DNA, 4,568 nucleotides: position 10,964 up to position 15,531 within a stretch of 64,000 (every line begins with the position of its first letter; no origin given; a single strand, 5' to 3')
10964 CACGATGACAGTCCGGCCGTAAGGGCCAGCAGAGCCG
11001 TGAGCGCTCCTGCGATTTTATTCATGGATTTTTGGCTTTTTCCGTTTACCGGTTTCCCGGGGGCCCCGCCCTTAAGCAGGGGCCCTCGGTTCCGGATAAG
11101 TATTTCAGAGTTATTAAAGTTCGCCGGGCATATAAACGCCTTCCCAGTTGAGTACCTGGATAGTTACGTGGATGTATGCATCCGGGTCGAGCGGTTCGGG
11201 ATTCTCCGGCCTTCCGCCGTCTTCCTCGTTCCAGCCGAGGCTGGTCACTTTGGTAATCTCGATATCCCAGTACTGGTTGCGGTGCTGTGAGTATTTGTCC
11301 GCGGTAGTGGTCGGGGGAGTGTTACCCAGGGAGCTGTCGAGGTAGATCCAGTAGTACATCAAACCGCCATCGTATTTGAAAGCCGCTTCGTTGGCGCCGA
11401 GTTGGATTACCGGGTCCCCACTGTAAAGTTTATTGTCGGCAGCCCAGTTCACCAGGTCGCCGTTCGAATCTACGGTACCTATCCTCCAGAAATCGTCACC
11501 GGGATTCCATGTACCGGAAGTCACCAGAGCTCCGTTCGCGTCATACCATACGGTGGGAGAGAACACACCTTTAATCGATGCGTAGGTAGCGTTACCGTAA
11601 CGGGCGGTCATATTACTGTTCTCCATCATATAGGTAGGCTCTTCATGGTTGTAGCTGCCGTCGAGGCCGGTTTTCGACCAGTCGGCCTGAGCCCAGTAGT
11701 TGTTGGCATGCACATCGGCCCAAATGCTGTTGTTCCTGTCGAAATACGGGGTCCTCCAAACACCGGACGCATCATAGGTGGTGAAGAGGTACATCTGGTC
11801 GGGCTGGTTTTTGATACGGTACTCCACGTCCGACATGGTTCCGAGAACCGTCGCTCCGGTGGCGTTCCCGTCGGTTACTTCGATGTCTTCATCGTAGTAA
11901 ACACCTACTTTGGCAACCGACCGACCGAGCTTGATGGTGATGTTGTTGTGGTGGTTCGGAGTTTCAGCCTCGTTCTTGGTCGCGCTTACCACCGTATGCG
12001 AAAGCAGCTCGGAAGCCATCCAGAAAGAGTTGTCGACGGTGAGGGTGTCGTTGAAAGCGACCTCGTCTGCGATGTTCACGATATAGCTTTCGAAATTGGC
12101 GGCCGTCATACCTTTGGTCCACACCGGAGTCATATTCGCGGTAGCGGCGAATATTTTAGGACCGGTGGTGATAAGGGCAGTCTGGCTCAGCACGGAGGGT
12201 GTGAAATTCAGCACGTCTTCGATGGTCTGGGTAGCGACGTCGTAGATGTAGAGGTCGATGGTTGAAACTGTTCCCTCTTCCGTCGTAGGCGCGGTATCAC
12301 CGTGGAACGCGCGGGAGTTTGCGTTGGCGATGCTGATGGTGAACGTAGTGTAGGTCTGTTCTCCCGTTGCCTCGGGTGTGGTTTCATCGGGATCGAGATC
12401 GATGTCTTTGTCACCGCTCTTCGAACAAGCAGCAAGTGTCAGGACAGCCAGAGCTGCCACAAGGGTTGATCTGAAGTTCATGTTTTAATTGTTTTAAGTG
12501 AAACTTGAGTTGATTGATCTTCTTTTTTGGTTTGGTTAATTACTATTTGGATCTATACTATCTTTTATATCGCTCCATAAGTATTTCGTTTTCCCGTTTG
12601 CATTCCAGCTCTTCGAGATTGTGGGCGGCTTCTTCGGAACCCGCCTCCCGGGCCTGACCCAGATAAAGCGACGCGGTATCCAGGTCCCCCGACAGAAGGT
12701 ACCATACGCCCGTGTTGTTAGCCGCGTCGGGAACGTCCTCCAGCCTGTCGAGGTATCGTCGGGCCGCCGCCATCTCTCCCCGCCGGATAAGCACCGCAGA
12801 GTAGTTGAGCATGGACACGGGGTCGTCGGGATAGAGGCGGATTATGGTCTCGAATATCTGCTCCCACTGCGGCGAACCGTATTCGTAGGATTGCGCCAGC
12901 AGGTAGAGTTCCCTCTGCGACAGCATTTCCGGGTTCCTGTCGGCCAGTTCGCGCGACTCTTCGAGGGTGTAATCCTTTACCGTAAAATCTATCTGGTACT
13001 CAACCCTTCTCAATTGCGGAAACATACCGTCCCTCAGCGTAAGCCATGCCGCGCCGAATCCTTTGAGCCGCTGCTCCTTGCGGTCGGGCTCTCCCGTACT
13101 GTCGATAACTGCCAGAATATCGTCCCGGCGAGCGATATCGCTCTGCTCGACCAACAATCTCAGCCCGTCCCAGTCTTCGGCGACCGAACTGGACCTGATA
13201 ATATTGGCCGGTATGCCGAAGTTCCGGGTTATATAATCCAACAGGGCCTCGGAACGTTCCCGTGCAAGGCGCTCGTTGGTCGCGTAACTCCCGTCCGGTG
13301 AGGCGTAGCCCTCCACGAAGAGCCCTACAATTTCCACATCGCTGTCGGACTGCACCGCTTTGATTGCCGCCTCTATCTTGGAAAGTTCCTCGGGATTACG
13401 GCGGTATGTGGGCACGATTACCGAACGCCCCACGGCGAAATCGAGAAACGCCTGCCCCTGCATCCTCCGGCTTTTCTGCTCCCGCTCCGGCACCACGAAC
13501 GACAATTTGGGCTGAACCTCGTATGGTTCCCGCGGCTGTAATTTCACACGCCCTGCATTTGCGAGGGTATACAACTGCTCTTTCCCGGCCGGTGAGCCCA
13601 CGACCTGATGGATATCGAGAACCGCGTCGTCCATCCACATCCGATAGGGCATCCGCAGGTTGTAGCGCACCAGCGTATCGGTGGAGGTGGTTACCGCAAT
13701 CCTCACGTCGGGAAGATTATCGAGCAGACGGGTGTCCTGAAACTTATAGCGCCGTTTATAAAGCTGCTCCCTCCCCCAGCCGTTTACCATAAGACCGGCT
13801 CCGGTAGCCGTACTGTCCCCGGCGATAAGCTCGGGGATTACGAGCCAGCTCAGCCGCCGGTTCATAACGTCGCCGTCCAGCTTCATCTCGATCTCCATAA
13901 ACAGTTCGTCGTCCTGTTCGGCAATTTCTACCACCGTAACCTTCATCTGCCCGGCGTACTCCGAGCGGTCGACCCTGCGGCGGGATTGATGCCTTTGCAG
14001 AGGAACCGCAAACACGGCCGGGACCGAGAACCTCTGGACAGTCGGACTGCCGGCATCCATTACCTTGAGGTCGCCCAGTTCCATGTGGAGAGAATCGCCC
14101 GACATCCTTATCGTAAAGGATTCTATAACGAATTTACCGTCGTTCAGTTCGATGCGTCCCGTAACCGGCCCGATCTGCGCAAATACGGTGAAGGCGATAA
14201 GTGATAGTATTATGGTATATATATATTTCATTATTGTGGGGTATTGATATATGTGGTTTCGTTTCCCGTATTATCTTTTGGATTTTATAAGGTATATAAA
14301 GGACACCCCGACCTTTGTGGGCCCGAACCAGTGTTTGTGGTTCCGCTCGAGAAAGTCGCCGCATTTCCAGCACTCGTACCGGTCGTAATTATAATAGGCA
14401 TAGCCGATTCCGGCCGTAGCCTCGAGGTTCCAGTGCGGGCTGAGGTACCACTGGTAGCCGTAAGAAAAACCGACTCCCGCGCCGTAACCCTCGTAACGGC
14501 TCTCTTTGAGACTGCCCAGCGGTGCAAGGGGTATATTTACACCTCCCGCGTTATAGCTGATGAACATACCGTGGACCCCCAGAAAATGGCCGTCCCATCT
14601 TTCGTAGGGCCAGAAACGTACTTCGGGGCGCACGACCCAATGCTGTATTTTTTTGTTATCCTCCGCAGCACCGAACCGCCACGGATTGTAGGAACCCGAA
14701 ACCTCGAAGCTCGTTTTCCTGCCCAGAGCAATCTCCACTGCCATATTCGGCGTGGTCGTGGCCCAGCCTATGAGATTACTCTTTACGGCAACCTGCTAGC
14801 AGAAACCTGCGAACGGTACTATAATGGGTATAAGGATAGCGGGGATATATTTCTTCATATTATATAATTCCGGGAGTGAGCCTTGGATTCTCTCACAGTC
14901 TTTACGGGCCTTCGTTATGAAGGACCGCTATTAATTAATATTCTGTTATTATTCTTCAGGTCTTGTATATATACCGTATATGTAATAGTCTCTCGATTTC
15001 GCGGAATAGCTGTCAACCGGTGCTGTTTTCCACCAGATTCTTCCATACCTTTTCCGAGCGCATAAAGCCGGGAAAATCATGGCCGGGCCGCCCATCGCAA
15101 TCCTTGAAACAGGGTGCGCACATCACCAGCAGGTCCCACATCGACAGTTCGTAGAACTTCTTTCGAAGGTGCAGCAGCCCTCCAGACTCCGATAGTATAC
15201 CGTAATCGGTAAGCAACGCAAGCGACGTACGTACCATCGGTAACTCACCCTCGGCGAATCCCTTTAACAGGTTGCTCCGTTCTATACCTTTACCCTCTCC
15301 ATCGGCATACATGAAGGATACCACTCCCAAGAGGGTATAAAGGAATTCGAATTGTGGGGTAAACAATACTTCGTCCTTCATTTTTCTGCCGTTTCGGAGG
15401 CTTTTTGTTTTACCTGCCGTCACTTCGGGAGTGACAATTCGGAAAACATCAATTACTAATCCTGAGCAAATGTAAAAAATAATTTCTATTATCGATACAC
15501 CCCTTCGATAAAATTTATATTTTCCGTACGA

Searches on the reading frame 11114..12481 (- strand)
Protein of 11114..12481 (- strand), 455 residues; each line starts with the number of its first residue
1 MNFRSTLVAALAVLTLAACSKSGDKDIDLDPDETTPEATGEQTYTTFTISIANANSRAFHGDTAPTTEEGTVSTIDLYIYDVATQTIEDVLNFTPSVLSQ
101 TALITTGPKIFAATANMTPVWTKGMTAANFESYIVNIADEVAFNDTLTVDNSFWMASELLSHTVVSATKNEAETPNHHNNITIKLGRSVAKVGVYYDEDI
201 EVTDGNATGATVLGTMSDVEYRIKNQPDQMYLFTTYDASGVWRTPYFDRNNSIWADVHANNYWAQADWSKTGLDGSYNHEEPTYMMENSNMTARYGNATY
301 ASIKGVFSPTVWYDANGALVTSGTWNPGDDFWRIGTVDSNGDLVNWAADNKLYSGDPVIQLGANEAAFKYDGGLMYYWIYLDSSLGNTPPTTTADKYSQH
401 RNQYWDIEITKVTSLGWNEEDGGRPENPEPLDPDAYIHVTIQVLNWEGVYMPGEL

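Call 9: search_protein_families(library=pfam, proteins=[window:11114-12481:-], max_evalue=0.01)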
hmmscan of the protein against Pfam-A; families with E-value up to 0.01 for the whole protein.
window:11114-12481:- (455 aa): 2 families
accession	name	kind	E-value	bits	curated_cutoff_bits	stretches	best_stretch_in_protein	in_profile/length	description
PF15495.12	Fimbrillin_C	-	2e-10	41.4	27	1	369-447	2-79/84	Major fimbrial subunit protein type IV, Fimbrillin, C-terminal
PF06321.17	P_gingi_FimA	-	2.5e-05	25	21.4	1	46-186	4-152/153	Major fimbrial subunit protein (FimA)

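Call 41: find_encoding_contigs(protein=window:11114-12481:-, flank=5000, max_places=10)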
Protein window:11114-12481:- (455 aa): 3 contigs read that carry it; 3 places shown.
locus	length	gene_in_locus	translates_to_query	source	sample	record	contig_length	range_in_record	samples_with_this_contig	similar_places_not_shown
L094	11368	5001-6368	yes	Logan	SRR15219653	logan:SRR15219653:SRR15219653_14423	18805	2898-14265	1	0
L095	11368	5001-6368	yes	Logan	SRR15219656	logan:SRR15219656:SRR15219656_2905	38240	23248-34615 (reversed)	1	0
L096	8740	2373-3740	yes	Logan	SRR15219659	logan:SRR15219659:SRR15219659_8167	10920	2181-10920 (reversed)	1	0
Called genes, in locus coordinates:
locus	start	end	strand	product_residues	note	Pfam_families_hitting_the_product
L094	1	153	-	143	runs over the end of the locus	PF22381:Staph_reg_Sar_Rot (weak), PF12802:MarR_2, PF01047:MarR, PF13463:HTH_27 (weak)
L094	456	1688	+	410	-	PF13102:Phage_int_SAM_5, PF00589:Phage_integrase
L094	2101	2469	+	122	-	-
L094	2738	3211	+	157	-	PF12099:DUF3575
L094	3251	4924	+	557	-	-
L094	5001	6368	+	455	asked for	PF15495:Fimbrillin_C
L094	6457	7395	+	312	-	PF08842:Mfa2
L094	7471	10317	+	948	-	-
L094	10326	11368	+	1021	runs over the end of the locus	PF06321:P_gingi_FimA (weak)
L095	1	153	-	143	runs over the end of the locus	PF22381:Staph_reg_Sar_Rot (weak), PF12802:MarR_2, PF01047:MarR, PF13463:HTH_27 (weak)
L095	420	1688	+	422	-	PF13102:Phage_int_SAM_5, PF00589:Phage_integrase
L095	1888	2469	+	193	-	-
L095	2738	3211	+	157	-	PF12099:DUF3575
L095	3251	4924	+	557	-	-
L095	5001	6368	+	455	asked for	PF15495:Fimbrillin_C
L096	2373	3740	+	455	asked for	PF15495:Fimbrillin_C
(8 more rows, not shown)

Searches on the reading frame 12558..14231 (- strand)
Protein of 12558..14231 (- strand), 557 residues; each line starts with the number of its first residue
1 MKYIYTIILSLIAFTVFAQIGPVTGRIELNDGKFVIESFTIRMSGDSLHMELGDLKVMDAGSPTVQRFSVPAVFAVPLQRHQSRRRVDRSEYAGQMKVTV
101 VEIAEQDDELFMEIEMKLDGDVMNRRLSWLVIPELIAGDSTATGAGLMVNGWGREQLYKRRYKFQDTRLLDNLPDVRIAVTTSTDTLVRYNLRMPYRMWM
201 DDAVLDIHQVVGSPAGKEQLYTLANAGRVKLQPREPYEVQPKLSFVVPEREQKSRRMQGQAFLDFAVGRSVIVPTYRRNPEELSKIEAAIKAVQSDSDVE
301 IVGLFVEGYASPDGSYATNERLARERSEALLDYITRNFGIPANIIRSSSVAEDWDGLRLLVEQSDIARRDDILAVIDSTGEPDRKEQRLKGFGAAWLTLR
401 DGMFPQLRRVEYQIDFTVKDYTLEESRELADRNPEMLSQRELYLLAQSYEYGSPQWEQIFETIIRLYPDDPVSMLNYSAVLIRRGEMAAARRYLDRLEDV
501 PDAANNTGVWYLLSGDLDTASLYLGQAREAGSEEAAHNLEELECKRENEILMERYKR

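Call 9: search_protein_families(library=pfam, proteins=[window:12558-14231:-], max_evalue=0.01)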
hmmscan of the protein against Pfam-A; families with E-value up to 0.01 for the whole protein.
window:12558-14231:- (557 aa): 3 families
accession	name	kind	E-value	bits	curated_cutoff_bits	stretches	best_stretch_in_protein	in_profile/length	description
PF00691.25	OmpA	-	4.2e-05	24.3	27.2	1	281-348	15-77/98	OmpA family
PF14559.12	TPR_19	-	0.001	19.8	25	1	458-497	12-51/68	Tetratricopeptide repeat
PF12984.12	DUF3868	-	0.006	17.1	27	0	91-166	20-95/105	Domain of unknown function (DUF3868)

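Call 23: find_encoding_contigs(protein=window:12558-14231:-, flank=4000, max_places=10)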
Protein window:12558-14231:- (557 aa): 3 contigs read that carry it; 3 places shown.
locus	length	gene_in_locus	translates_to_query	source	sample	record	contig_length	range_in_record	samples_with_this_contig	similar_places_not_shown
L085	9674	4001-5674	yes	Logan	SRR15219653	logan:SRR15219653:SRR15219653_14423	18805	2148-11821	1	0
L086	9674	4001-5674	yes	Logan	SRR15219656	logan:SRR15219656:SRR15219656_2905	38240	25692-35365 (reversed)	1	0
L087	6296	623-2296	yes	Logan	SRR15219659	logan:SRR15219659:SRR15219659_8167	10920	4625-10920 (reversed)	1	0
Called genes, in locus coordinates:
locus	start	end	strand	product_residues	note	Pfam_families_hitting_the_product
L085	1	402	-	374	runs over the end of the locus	PF07690:MFS_1, PF12832:MFS_1_like, PF07690:MFS_1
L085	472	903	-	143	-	PF22381:Staph_reg_Sar_Rot (weak), PF12802:MarR_2, PF01047:MarR, PF13463:HTH_27 (weak)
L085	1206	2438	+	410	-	PF13102:Phage_int_SAM_5, PF00589:Phage_integrase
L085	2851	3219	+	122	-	-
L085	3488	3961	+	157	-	PF12099:DUF3575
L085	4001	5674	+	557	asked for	-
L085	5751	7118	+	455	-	PF15495:Fimbrillin_C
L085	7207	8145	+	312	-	PF08842:Mfa2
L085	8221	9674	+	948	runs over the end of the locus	-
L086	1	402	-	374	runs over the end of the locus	PF07690:MFS_1, PF12832:MFS_1_like, PF07690:MFS_1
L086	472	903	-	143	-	PF22381:Staph_reg_Sar_Rot (weak), PF12802:MarR_2, PF01047:MarR, PF13463:HTH_27 (weak)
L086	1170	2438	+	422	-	PF13102:Phage_int_SAM_5, PF00589:Phage_integrase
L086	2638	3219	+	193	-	-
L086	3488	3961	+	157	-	PF12099:DUF3575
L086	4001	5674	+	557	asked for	-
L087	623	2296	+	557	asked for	-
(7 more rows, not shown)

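Call 33: search_protein_families(library=ncbifam, proteins=[window:12558-14231:-], max_evalue=0.01)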
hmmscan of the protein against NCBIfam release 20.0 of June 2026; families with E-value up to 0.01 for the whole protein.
window:12558-14231:- (557 aa): 1 family
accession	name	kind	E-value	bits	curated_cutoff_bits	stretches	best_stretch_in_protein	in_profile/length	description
NF047726.1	AutTranAdhPGAsTpgA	equivalog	0.0025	17.1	350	1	277-349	169-235/268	trimeric autotransporter adhesin/peptidogylcan-associated protein TpgA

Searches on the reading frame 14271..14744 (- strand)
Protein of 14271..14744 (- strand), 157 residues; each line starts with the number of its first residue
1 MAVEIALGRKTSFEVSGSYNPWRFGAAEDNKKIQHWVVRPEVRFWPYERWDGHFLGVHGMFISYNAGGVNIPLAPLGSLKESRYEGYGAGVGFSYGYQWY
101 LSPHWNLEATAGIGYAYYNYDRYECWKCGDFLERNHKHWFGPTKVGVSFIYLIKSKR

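Call 9: search_protein_families(library=pfam, proteins=[window:14271-14744:-], max_evalue=0.01)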
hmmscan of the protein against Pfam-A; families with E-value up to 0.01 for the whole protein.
window:14271-14744:- (157 aa): 2 families
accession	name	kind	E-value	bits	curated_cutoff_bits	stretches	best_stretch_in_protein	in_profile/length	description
PF12099.14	DUF3575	-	4.1e-57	192.8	21.1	1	3-153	36-177/177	Protein of unknown function (DUF3575)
PF03797.25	Autotransporter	-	7.8e-05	23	26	1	77-123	106-152/255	Autotransporter beta-domain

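Call 40: find_encoding_contigs(protein=window:14271-14744:-, flank=3000, max_places=10)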
Protein window:14271-14744:- (157 aa): 5 contigs read that carry it; 5 places shown.
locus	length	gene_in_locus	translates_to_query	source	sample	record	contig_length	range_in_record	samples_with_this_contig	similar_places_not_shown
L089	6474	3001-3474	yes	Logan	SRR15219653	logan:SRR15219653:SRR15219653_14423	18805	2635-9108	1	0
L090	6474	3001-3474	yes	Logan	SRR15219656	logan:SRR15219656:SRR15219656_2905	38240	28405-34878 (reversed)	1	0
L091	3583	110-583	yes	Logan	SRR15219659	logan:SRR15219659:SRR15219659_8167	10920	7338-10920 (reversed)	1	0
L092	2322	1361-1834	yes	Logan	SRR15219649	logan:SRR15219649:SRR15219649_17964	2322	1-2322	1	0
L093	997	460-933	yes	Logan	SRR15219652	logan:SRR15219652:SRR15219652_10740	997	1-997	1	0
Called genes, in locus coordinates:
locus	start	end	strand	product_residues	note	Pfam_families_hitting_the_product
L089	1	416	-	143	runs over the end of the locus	PF22381:Staph_reg_Sar_Rot (weak), PF12802:MarR_2, PF01047:MarR, PF13463:HTH_27 (weak)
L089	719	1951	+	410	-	PF13102:Phage_int_SAM_5, PF00589:Phage_integrase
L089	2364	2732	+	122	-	-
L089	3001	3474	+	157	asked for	PF12099:DUF3575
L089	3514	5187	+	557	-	-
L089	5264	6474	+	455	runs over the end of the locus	PF15495:Fimbrillin_C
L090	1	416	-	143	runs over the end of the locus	PF22381:Staph_reg_Sar_Rot (weak), PF12802:MarR_2, PF01047:MarR, PF13463:HTH_27 (weak)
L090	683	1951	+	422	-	PF13102:Phage_int_SAM_5, PF00589:Phage_integrase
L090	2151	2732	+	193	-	-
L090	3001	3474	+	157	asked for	PF12099:DUF3575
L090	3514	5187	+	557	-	-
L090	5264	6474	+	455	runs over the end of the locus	PF15495:Fimbrillin_C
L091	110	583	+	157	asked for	PF12099:DUF3575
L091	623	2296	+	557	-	-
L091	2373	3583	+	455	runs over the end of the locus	PF15495:Fimbrillin_C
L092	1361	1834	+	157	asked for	PF12099:DUF3575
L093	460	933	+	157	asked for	PF12099:DUF3575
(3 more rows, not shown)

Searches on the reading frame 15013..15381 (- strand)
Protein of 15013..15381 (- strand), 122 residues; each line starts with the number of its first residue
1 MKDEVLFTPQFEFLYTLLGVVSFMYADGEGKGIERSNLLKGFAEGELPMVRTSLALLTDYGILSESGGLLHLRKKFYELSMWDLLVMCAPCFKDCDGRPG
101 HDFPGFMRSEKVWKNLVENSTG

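Call 9: search_protein_families(library=pfam, proteins=[window:15013-15381:-], max_evalue=0.01)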
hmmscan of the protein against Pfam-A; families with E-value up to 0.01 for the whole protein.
window:15013-15381:- (122 aa): 0 families

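Call 22: find_encoding_contigs(protein=window:15013-15381:-, flank=3000, max_places=10)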
Protein window:15013-15381:- (122 aa): 1 contig read that carries it; 1 place shown.
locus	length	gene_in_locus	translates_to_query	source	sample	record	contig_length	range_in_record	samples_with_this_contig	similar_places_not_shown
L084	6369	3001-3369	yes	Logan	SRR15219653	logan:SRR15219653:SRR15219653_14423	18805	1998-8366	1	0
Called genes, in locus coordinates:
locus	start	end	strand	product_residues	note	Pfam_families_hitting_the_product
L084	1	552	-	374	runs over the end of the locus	PF07690:MFS_1, PF12832:MFS_1_like, PF07690:MFS_1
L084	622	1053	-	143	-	PF22381:Staph_reg_Sar_Rot (weak), PF12802:MarR_2, PF01047:MarR, PF13463:HTH_27 (weak)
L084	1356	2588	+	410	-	PF13102:Phage_int_SAM_5, PF00589:Phage_integrase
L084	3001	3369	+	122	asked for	-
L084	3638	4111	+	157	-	PF12099:DUF3575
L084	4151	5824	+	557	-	-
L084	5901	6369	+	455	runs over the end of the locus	PF15495:Fimbrillin_C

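Call 33: search_protein_families(library=ncbifam, proteins=[window:15013-15381:-], max_evalue=0.01)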
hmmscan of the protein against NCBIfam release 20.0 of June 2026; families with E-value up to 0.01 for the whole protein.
window:15013-15381:- (122 aa): 0 families

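Call 35: find_homologous_proteins(query=window:15013-15381:-, max_evalue=0.001)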
Query window:15013-15381:- (122 aa): 1 proteins with E <= 0.001 among 14 candidates.
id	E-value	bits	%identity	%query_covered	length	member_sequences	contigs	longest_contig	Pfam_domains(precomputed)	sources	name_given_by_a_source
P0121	2.5e-77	275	100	100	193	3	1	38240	-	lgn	-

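Call 48: search_protein_representatives(alignment_id=A1)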
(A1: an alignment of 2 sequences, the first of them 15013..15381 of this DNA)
Query: 2 sequences, 128 profile positions. Proteins with E-value up to 0.001 (for the whole library): 17; up to 1e-10: 13; up to 1e-30: 1. The best 17 are listed.
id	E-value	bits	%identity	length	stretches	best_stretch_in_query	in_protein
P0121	1.5e-61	222.4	-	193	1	1-128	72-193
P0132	1.4e-29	119.1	-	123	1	1-124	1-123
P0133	1.1e-26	109.7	-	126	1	1-123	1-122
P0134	4.8e-26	107.6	-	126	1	1-123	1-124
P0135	7.0e-26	107.1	-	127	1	1-122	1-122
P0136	5.1e-21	91.4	-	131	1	3-123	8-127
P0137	3.3e-20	88.7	-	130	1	1-123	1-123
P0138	1.2e-18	83.7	-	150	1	6-123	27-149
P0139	4.6e-17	78.6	-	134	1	3-124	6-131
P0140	8.4e-17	77.7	-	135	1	8-123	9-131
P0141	1.1e-16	77.3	-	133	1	3-123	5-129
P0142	2.9e-16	76.0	-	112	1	26-123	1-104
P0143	6.2e-15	71.7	-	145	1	5-124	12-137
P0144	3.9e-10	56.2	-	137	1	3-124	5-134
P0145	5.5e-10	55.7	-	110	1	26-124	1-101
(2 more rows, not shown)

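Call 60: predict_structure(alignment_id=A3)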
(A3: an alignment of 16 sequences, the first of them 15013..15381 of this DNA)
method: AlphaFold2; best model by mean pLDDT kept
length: 122 residues; sequences in the alignment: 16
mean_pLDDT: 82.9   pTM: 0.75
mean pLDDT of the five models: 82.9, 82.8, 81.9, 81.7, 81.4
residues with pLDDT >= 90: 65; 70-90: 28; 50-70: 25; < 50: 4
segments of 3 or more residues with pLDDT < 50: 1-3
pLDDT, mean of each block of 10 residues (from residue 1): 62 91 95 95 92 93 96 94 83 58 63 78 56
secondary structure, 60 per line:
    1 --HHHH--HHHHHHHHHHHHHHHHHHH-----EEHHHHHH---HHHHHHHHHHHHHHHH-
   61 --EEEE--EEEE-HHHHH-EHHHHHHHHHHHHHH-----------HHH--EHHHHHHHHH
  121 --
elements in order: H3-6 H9-27 H35-40 H44-59 E63-66 E69-72 H74-78 H81-94 H112-120

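Call 65: fold_search(model_id=the predicted structure, library=pdb)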
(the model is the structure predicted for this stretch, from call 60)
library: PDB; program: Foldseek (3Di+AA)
matches with E <= 10: 777; with E <= 0.001: 0
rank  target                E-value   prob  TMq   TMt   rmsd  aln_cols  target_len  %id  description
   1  4cic_B                1.8e-02  0.99  0.50  0.45   9.7       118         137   14  T. potens IscR (released 2014-05-28)
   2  3k69                  4.6e-02  0.93  0.47  0.39  12.7       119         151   15  CRYSTAL STRUCTURE OF A PUTATIVE TRANSCRIPTIONAL REGULATOR (LP_0360) FROM LACTOBACILLUS PLANTARUM AT 1.95 A RESOLUTION (released 2009-11-03)
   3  4hf1_B                8.0e-02  0.93  0.51  0.49  10.4       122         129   16  Crystal Structure of IscR bound to its promoter (released 2013-05-08)
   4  3t8r                  9.0e-02  0.85  0.46  0.46   8.8       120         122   15  Crystal structure of Staphylococcus aureus CymR (released 2012-05-16)
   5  1bja_A                1.3e-01  0.94  0.38  0.48   6.4        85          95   10  ACTIVATION DOMAIN OF THE PHAGE T4 TRANSCRIPTION FACTOR MOTA (released 1998-11-04)
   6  7b0c_A                1.5e-01  0.90  0.54  0.46  11.0       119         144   13  [4Fe-4S]-NsrR complexed to 23-bp HmpA1 operator fragment (released 2022-06-01)
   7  6k4y_M                1.7e-01  0.38  0.34  0.21  22.1       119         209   15  CryoEM structure of sigma appropriation complex (released 2019-08-07)
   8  7b5t_C                1.8e-01  0.47  0.38  0.25  12.0       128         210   12  S. agalactiae BusR transcription factor (released 2021-08-11)
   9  1ylf_B                1.9e-01  0.85  0.49  0.50  11.6       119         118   13  X-ray crystal structure of BC1842 protein from Bacillus cereus, a member of the Rrf2 family of putative transcription  (released 2005-02-01)
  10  4chu_A                2.0e-01  0.87  0.51  0.50   9.2       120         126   15  E. coli IscR-DNA complex (released 2014-05-28)
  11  6y45_A                2.0e-01  0.57  0.46  0.36  13.5       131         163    9  Crystal Structure of the H33A variant of RsrR (released 2020-03-04)
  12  3t8t                  2.1e-01  0.69  0.46  0.46   8.8       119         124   15  Crystal structure of Staphylococcus aureus CymR oxidized form (released 2012-05-16)
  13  7oz3_A                2.4e-01  0.44  0.36  0.24  10.2       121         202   16  S. agalactiae BusR in complex with its busA-promotor DNA (released 2021-08-11)
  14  2g7u_C                2.6e-01  0.92  0.36  0.20   3.1        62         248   22  2.3 A structure of putative catechol degradative operon regulator from Rhodococcus sp. RHA1 (released 2006-04-04)
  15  2y75_C                2.6e-01  0.77  0.51  0.49   9.7       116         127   12  The Structure of CymR (YrzC) the Global Cysteine Regulator of B. subtilis (released 2011-08-03)
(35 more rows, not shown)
